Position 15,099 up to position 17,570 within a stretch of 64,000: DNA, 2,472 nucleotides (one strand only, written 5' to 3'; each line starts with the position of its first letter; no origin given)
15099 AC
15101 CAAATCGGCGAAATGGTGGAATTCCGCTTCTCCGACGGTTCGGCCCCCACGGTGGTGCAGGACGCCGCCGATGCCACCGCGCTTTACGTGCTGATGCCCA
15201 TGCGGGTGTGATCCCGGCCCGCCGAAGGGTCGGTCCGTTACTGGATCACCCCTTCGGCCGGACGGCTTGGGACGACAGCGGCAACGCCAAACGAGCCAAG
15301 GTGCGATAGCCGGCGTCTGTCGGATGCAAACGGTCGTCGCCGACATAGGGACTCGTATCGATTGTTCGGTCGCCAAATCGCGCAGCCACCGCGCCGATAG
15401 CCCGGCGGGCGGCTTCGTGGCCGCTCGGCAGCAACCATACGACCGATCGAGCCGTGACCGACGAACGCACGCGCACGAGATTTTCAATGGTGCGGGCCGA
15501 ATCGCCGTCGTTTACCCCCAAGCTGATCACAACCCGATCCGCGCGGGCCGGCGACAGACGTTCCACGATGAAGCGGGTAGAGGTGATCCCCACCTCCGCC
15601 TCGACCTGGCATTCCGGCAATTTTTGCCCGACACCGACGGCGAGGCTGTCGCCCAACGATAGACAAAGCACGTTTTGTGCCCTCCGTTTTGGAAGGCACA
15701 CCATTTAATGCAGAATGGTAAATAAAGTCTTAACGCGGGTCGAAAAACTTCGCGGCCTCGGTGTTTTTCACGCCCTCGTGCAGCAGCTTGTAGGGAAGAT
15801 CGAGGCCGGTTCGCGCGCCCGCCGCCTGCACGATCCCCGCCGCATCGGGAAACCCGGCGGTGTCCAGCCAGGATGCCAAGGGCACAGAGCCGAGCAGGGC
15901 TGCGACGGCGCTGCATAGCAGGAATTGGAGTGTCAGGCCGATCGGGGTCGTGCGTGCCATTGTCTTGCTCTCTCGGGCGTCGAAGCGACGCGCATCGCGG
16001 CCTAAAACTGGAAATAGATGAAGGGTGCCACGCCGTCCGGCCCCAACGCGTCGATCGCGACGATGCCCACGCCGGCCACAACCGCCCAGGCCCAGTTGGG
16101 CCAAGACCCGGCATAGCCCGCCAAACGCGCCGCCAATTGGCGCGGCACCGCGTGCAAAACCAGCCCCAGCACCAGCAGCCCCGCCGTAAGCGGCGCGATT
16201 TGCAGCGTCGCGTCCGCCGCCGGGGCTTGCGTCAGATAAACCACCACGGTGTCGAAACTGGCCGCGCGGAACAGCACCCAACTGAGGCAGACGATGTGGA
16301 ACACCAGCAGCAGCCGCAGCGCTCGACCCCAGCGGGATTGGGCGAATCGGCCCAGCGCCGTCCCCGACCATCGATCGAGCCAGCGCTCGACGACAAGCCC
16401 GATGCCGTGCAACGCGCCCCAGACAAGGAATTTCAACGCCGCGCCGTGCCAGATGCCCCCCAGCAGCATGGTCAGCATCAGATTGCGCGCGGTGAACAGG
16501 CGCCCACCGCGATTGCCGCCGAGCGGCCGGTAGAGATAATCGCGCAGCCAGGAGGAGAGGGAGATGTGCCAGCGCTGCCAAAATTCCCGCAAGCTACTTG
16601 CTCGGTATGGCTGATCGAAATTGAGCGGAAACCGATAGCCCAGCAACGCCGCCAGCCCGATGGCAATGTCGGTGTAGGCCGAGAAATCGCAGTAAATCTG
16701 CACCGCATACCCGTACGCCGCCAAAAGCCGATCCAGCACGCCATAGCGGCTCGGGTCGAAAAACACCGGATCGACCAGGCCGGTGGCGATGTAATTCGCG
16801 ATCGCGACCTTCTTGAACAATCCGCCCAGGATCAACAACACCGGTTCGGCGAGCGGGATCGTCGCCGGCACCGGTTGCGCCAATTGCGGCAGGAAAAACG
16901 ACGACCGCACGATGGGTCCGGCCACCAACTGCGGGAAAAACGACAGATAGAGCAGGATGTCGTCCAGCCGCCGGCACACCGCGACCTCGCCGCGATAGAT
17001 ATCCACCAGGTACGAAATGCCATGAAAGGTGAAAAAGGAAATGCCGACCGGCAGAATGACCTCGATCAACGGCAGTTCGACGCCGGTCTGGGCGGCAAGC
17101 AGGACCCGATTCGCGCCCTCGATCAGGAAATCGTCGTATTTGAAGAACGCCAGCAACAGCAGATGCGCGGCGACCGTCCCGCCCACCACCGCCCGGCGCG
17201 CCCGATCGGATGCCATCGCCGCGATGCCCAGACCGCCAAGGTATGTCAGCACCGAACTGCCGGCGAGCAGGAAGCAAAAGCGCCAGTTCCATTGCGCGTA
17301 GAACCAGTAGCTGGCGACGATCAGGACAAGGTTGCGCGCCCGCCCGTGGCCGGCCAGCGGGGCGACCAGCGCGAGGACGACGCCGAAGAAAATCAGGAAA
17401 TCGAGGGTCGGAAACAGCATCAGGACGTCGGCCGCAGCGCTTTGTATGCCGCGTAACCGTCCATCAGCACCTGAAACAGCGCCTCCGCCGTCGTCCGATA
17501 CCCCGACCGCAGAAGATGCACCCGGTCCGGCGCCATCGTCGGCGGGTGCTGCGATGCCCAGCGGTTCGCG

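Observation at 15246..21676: dnaN-recF synteny split by a ~6.5 kb envelope O-acetylation island (MBOAT, four SGNH-fold genes, small TM ORF, Slt)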

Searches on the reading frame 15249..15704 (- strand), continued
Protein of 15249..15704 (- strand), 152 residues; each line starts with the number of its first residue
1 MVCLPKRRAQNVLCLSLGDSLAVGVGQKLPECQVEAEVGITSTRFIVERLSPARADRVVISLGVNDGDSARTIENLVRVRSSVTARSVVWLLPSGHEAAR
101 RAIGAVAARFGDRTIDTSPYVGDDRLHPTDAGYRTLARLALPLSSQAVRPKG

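Call 61: find_related_loci(query=A2, collection=viral_contigs, flank=3000)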
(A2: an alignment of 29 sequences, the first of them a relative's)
Query A2 (141 aa) in viral_contigs; peptide patterns used: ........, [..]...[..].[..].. (x = any residue, [..] = any of these).
206 stretches matched a pattern; 176 encode a relative of the query (tblastn E <= 1e-3); the best 80 are kept; 80 distinct loci.
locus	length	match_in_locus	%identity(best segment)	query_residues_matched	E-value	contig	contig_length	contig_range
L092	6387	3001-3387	43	3-126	1e-28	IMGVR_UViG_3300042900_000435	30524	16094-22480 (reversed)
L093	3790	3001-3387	43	3-126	1e-28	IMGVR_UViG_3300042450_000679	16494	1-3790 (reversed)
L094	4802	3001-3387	43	3-126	1e-28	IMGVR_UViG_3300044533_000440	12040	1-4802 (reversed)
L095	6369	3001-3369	48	3-126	9e-29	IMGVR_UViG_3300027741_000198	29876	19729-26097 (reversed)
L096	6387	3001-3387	43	3-126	1e-28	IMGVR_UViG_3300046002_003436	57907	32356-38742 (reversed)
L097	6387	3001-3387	43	3-126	1e-28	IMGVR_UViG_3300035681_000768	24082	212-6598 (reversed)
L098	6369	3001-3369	48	3-126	9e-29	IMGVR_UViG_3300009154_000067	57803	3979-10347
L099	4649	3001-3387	43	3-126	5e-28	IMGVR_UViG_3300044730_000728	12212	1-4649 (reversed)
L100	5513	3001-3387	42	3-126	7e-27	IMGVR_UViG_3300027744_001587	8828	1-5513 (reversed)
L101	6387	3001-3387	43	3-126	7e-27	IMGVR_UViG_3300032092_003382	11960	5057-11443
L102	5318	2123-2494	43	3-126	7e-27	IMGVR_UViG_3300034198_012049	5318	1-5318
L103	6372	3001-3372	41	3-126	2e-26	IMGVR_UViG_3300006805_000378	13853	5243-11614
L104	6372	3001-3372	41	3-126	2e-26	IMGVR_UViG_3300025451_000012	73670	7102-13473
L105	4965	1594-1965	41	3-126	2e-26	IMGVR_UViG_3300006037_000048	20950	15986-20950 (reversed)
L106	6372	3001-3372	42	3-126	4e-25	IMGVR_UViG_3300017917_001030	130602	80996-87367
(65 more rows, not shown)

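Call 71: search_dna_similar(query=window:15249-15704:-, collection=phages, mode=protein, max_evalue=0.00001, max_rows=25)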
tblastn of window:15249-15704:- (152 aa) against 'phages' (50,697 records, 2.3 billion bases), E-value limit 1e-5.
Records with a match: 2; places in all: 2; records where one place covers at least 80% of the query: 2.
Best place of each record, by identity: <60% 2.
By first word of the organism name: Caudoviricetes 1; Bacteriophage 1.
By host as written in the record: - 2.
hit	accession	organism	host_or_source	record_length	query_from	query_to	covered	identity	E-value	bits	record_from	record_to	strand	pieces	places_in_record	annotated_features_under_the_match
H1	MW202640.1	Caudoviricetes sp.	Manatee Spring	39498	8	140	88%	39.3%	4e-11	65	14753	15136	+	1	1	orF1-encoded proteiN | type III secretion system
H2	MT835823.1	Bacteriophage sp.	human fecal samples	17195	13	139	84%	37.3%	6e-7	53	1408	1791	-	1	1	record has no annotation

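Call 73: fold_search(model_id=the predicted structure, library=viral)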
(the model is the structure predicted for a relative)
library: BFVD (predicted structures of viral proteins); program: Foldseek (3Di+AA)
matches with E <= 10: 723; with E <= 0.001: 63
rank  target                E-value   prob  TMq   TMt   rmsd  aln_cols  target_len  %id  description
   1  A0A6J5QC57            1.2e-07  1.00  0.66  0.16   4.3       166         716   20  SGNH_hydrolase domain containing protein [uncultured Caudovirales phage]
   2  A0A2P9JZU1            4.9e-06  1.00  0.64  0.36   4.2       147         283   20  Uncharacterized protein [Salmonella phage vB_SpuP_Spp16]
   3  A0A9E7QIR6            1.2e-05  1.00  0.65  0.15   6.0       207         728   19  (no name in the UniProt tables at hand)
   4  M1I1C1                1.3e-05  1.00  0.63  0.34   4.7       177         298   17  (no name in the UniProt tables at hand)
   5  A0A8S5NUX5            1.7e-05  1.00  0.59  0.15   7.5       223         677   15  GDSL like Lipase Acylhydrolase [Myoviridae sp. cte5Z19]
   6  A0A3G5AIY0            1.7e-05  1.00  0.57  0.43   8.6       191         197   15  Uncharacterized protein [Sylvanvirus sp.]
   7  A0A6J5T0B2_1          1.8e-05  1.00  0.65  0.14   4.0       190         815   17  SGNH hydrolase-type esterase domain containing protein [uncultured Caudovirales phage]
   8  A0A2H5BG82            1.8e-05  1.00  0.66  0.15   3.9       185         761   22  (no name in the UniProt tables at hand)
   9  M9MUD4                2.3e-05  1.00  0.50  0.18   5.4       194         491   16  (no name in the UniProt tables at hand)
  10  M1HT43                2.5e-05  1.00  0.60  0.29   5.0       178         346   18  (no name in the UniProt tables at hand)
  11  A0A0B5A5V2            2.6e-05  1.00  0.63  0.15   4.3       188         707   14  (no name in the UniProt tables at hand)
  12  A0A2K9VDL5            3.6e-05  1.00  0.63  0.14   4.3       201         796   17  Minor tail protein [Gordonia phage Flakey]
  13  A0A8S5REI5            3.6e-05  1.00  0.56  0.21   4.9       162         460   15  Uncharacterized protein [virus sp. ctL1g6]
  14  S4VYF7                3.9e-05  1.00  0.64  0.59   4.3       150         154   22  SGNH hydrolase-type esterase [Pandoravirus salinus]
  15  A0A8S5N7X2            4.1e-05  1.00  0.53  0.19   5.9       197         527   17  Hydrolase [Podoviridae sp. ctcKt3]
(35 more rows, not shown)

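Call 86: search_protein_families(library=padloc, proteins=[window:15249-15704:-], max_evalue=0.01)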
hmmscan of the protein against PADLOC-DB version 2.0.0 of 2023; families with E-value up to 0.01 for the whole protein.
window:15249-15704:- (152 aa): 0 families

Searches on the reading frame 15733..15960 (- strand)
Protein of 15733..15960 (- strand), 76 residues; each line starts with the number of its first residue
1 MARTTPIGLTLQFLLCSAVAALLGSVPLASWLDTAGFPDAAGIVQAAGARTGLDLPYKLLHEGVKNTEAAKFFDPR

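Call 5: search_protein_families(library=pfam, proteins=[window:15733-15960:-], max_evalue=0.01)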
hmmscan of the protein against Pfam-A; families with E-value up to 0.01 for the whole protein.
window:15733-15960:- (76 aa): 0 families

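Call 6: search_protein_families(library=ncbifam, proteins=[window:15733-15960:-], max_evalue=0.01)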
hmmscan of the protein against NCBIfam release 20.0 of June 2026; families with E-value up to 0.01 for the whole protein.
window:15733-15960:- (76 aa): 0 families

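Call 33: search_protein_families(library=phrogs, proteins=[window:15733-15960:-], max_evalue=0.01)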
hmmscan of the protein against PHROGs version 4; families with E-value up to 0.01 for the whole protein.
window:15733-15960:- (76 aa): 0 families

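Call 55: find_homologous_proteins(query=A3, max_evalue=0.001)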
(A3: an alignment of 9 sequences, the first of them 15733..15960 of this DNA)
Query A3 (9 sequences) (76 aa, profile of the alignment): 30 proteins with E <= 0.001 among 6980 candidates.
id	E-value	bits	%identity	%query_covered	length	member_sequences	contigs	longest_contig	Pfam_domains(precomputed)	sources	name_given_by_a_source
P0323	7.4e-30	121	42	84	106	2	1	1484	-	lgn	-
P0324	9.0e-28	114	33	93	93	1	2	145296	-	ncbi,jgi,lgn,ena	jgi:hypothetical protein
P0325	2.5e-27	113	44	76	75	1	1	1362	-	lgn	-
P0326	3.2e-27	112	38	66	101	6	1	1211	-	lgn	-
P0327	3.2e-27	112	39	71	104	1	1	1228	-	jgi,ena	-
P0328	3.8e-27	112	36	89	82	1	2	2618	-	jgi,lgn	jgi:hypothetical protein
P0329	5.1e-27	112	35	91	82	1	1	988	-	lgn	-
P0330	9.8e-27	111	46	83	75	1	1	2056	-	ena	-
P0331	1.3e-26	110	40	66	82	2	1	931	-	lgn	-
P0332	1.6e-26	110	38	66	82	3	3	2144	-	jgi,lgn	jgi:hypothetical protein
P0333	8.5e-26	108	35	92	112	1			-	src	-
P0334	8.6e-26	108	35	92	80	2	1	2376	-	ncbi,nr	ncbi:MAG TPA: hypothetical protein VKQ27_00125 [Acetobacteraceae bacterium]|nr:hypothetical protein 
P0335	9.1e-26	108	35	92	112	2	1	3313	-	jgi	-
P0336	1.9e-25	107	36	67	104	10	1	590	-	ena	-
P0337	2.7e-25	106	39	95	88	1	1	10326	-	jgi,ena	-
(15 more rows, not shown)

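Call 74: predict_structure(alignment_id=A4)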
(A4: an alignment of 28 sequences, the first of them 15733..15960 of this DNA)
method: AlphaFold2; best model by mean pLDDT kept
length: 76 residues; sequences in the alignment: 28
mean_pLDDT: 63.8   pTM: 0.35
mean pLDDT of the five models: 63.8, 61.9, 60.9, 59.7, 56.0
residues with pLDDT >= 90: 0; 70-90: 11; 50-70: 60; < 50: 5
segments of 3 or more residues with pLDDT < 50: 73-76
pLDDT, mean of each block of 10 residues (from residue 1): 62 65 64 75 67 58 64 51
secondary structure, 60 per line:
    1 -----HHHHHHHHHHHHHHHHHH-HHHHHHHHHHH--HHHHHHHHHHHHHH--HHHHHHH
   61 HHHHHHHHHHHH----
elements in order: H6-23 H25-35 H38-51 H54-72

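Call 75: search_protein_families(library=ncbifam, alignment_id=A4, max_evalue=10)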
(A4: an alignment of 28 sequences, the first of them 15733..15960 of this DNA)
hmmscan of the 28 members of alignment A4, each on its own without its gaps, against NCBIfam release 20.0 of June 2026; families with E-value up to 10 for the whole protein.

A. member 1, window:15733-15960:- (76 aa): 0 families

B. families by the number of members that match (of 28 scanned): 10 families
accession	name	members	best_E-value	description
NF009240.0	PRK12596.1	6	0.0042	putative monovalent cation/H+ antiporter subunit E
NF006520.0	PRK08965.1-4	3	0.061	Na+/H+ antiporter subunit E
NF035925.1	Geo26A_fam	2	0.08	geobacillin-26 family protein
NF011948.0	PRK15419.1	1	0.019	sodium/proline symporter PutP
NF003839.0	PRK05421.1-1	1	0.033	endonuclease/exonuclease/phosphatase family protein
NF009282.1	PRK12642.1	1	0.085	flagellar basal-body rod protein FlgF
NF009294.0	PRK12651.1-5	1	0.11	Na+/H+ antiporter subunit E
NF006355.0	PRK08578.1-3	1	0.11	preprotein translocase subunit SecF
NF052408.1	NOVXTKCP_fam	1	0.2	NOVXTKCP family nitrogen cycling protein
NF008161.0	PRK10914.1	1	0.2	dipeptide ABC transporter permease DppB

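Call 86: search_protein_families(library=padloc, proteins=[window:15733-15960:-], max_evalue=0.01)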
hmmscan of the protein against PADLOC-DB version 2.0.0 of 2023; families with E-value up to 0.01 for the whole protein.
window:15733-15960:- (76 aa): 0 families

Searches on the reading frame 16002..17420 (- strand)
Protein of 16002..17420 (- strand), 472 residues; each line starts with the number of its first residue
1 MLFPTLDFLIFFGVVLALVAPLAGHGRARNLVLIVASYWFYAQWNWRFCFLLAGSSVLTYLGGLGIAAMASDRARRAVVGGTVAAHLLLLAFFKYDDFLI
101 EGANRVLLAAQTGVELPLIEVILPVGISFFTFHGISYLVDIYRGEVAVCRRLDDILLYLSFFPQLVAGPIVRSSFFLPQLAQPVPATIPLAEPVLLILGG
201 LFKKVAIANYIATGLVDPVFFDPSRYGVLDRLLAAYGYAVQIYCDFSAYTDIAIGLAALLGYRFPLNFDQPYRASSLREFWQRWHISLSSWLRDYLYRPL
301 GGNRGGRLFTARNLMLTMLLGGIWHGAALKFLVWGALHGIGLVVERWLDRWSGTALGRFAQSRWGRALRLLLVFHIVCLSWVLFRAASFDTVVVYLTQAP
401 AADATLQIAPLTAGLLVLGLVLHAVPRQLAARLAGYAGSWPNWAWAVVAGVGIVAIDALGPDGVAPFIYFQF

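Call 5: search_protein_families(library=pfam, proteins=[window:16005-17420:-], max_evalue=0.01)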
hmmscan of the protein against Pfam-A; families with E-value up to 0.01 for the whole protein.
window:16005-17420:- (472 aa): 2 families
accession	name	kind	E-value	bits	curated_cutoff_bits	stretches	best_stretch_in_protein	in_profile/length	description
PF03062.24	MBOAT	-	5.1e-28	98.8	27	1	154-353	83-302/337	MBOAT, membrane-bound O-acyltransferase family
PF13813.11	MBOAT_2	-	0.00024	21.8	25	1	265-328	2-67/85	Membrane bound O-acyl transferase family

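Call 6: search_protein_families(library=ncbifam, proteins=[window:16005-17420:-], max_evalue=0.01)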
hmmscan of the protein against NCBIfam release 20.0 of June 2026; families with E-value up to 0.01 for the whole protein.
window:16005-17420:- (472 aa): 1 family
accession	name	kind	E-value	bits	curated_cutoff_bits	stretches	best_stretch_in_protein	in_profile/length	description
TIGR04091.1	LTA_dltB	equivalog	1.4e-50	172.6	375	1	120-385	106-377/380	D-alanyl-lipoteichoic acid biosynthesis protein DltB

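Call 7: find_encoding_contigs(protein=window:16002-17420:-, flank=10000, max_places=8)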
Protein window:16002-17420:- (472 aa): 1 contig read that carries it; 1 place shown.
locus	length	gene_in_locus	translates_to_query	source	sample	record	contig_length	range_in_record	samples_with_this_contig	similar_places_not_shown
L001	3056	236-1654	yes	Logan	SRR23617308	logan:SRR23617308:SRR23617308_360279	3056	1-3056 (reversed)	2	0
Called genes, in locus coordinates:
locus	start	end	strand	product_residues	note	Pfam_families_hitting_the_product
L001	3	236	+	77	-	?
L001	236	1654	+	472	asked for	PF03062:MBOAT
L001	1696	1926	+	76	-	-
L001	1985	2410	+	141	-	PF13472:Lipase_GDSL_2 (weak)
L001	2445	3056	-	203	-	?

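Call 86: search_protein_families(library=padloc, proteins=[window:16005-17420:-], max_evalue=0.01)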
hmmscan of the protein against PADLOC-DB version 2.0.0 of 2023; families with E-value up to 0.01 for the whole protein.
window:16005-17420:- (472 aa): 0 families
